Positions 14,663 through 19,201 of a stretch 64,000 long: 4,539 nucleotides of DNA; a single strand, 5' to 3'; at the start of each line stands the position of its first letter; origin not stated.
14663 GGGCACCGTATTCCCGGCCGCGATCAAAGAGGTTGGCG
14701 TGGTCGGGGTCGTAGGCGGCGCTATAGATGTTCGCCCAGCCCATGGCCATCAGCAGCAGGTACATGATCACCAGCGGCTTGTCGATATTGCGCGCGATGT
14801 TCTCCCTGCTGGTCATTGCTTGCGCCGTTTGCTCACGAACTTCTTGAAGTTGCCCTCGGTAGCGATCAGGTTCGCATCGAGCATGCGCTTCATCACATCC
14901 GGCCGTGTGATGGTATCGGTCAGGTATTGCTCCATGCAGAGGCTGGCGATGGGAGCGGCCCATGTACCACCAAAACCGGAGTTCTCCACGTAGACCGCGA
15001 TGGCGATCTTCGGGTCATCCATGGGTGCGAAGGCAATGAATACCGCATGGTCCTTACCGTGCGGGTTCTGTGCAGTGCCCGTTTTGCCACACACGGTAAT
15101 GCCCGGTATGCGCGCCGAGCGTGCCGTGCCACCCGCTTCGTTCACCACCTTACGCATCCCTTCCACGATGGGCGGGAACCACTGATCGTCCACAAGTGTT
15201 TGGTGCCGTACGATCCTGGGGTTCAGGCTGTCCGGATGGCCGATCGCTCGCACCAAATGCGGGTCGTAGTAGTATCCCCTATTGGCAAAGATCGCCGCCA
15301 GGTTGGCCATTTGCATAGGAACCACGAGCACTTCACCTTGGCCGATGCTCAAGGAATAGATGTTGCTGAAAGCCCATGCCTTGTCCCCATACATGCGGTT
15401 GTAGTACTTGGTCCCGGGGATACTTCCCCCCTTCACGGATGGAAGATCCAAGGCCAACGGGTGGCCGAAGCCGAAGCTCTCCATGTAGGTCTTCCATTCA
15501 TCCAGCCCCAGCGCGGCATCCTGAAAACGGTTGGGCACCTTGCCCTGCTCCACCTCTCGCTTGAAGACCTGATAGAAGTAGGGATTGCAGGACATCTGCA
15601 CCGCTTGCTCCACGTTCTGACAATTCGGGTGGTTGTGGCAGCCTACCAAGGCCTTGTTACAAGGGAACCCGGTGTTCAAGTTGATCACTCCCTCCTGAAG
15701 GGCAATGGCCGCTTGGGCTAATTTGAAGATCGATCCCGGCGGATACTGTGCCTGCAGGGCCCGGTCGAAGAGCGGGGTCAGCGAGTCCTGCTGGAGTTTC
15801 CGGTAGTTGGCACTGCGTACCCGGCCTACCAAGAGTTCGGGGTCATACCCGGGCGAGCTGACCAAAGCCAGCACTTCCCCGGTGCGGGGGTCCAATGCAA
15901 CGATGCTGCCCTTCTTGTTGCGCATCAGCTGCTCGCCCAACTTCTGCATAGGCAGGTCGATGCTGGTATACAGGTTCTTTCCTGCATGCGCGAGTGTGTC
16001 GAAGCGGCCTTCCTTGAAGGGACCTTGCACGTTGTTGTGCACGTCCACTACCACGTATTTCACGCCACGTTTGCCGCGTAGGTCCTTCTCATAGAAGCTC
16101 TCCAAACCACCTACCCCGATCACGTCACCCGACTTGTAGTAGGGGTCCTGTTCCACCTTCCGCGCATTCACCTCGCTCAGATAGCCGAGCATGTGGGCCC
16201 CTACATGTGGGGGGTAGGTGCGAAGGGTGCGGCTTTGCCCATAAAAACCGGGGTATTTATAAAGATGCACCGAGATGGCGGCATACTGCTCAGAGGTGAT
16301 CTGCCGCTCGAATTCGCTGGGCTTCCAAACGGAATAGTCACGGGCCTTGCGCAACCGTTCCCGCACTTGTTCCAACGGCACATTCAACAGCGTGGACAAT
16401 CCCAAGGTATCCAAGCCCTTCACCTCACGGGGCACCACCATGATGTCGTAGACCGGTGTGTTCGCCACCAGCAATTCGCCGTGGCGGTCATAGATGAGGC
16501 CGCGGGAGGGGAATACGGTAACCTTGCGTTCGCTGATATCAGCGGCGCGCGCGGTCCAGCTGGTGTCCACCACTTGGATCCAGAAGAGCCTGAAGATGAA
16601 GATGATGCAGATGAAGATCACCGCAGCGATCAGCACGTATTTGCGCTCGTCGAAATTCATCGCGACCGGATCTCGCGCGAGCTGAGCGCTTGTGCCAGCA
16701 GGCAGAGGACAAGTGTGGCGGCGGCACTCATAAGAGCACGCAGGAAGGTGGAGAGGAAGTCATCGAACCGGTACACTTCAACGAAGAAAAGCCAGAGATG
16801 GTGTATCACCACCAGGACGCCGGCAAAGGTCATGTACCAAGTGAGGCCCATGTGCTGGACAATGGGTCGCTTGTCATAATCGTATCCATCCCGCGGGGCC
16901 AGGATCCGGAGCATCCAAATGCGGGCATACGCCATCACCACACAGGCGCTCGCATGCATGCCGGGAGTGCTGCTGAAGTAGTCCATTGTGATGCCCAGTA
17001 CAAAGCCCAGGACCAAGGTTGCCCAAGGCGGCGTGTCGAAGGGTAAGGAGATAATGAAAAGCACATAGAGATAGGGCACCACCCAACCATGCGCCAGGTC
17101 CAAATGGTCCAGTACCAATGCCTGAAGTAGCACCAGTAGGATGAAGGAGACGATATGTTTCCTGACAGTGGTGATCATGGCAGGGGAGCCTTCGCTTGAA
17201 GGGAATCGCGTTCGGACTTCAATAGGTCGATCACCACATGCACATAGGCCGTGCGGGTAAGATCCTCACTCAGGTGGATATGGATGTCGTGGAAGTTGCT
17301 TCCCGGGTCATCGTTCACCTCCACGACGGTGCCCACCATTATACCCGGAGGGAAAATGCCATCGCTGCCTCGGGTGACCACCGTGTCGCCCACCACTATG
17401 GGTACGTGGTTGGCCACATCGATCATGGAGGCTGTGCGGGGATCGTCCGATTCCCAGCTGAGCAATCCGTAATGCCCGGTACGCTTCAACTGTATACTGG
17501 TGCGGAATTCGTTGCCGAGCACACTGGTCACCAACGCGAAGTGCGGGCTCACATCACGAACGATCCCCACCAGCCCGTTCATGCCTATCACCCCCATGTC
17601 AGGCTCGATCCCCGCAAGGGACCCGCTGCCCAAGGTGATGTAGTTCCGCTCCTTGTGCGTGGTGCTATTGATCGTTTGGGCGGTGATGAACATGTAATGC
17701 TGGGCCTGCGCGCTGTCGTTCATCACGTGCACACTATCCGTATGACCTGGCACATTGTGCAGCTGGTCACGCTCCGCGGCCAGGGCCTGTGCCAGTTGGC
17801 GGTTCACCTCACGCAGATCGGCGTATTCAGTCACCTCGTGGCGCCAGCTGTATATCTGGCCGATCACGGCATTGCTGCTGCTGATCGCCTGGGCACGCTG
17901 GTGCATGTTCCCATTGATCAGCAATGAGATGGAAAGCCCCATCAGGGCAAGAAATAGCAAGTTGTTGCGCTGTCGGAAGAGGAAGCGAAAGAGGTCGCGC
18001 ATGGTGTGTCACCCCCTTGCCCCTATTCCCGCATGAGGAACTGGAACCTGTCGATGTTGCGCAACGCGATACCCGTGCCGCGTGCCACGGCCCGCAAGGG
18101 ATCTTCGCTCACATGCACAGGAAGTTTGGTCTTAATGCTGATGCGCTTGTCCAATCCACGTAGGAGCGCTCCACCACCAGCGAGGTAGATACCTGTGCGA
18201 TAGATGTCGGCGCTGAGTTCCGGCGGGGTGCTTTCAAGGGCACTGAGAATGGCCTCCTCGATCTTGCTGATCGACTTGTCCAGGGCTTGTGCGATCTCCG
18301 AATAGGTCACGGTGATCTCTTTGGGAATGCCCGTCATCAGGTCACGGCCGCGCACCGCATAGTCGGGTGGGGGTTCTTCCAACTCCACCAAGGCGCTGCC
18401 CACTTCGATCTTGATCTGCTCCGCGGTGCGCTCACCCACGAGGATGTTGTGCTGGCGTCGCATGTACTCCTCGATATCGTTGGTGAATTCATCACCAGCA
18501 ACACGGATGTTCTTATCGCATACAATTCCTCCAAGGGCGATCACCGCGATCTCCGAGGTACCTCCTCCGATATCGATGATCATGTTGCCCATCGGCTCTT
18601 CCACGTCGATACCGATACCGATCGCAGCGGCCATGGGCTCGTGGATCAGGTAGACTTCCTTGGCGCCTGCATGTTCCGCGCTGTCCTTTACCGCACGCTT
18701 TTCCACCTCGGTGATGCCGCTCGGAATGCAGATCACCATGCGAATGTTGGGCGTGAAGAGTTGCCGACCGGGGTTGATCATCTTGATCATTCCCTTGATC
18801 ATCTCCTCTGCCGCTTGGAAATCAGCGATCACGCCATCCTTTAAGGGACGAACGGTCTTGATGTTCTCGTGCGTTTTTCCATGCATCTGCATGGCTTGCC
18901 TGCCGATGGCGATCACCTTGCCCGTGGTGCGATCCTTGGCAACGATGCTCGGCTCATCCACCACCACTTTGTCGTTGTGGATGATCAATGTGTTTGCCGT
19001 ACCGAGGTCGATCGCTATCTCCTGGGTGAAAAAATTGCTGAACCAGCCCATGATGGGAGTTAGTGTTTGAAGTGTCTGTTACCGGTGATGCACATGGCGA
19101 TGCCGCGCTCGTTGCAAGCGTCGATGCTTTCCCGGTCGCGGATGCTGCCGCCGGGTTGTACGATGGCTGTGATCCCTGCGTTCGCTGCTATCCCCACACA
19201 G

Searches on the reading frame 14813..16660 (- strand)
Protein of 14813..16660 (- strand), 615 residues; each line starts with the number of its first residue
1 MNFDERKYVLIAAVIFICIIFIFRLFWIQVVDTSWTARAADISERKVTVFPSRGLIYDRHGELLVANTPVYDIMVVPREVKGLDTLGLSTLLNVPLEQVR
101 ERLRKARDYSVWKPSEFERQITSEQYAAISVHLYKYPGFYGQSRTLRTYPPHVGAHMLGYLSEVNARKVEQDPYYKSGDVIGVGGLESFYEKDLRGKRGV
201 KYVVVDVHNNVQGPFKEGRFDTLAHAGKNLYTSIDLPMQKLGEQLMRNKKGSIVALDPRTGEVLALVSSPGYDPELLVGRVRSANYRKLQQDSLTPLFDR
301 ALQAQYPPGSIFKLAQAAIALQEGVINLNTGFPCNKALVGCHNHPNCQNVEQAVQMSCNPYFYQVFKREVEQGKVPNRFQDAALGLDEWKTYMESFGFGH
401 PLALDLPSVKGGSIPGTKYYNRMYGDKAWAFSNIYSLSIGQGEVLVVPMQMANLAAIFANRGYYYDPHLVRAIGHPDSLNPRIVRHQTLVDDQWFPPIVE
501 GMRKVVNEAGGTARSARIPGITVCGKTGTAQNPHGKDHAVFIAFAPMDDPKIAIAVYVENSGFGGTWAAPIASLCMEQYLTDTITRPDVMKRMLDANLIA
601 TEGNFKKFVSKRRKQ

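Call 33: search_protein_families(library=pfam, proteins=[window:14813-16660:-])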
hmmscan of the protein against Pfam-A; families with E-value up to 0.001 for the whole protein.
window:14813-16660:- (615 aa): 2 families
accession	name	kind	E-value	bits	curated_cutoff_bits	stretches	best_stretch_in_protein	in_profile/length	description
PF00905.27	Transpeptidase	-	1.2e-58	199.2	22.1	1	251-576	1-298/299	Penicillin binding protein transpeptidase domain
PF03717.20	PBP_dimer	-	3e-37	129.2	24.4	1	51-211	4-175/180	Penicillin-binding Protein dimerisation domain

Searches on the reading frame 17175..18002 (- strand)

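Call 33: search_protein_families(library=pfam, proteins=[window:17175-18002:-])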
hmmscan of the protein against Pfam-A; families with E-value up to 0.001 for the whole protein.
window:17175-18002:- (275 aa): 1 family
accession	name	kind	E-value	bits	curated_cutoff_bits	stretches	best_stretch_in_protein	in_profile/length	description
PF04085.20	MreC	-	1.7e-36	125.7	28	1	111-257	2-146/147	Rod shape-determining protein MreC, barrel core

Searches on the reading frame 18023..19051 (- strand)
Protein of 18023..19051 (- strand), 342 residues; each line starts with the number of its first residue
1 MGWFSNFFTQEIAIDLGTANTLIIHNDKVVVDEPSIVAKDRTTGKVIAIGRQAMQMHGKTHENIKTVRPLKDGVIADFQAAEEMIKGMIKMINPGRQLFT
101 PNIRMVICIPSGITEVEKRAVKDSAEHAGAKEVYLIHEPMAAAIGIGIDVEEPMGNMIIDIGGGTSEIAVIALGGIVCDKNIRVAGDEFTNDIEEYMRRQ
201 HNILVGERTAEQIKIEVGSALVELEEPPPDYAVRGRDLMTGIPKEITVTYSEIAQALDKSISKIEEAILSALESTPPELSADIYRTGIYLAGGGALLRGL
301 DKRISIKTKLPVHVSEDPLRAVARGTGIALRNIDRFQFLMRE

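Call 33: search_protein_families(library=pfam, proteins=[window:18023-19051:-])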
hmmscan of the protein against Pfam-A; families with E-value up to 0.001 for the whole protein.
window:18023-19051:- (342 aa): 5 families
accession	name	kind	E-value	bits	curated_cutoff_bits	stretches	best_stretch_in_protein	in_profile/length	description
PF06723.19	MreB_Mbl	-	7.1e-129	429.8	27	1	10-336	2-325/327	MreB/Mbl protein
PF14450.12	FtsA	-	8e-11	42.8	31.8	1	158-317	2-112/127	Cell division protein FtsA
PF00012.26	HSP70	-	2.1e-10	39.9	20.6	1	104-200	135-237/599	Hsp70 protein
PF00022.25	Actin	-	8.6e-09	34.9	27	1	31-200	28-190/410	Actin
PF11104.14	PilM_2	-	0.00075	19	27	0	287-324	277-313/340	Type IV pilus assembly protein PilM;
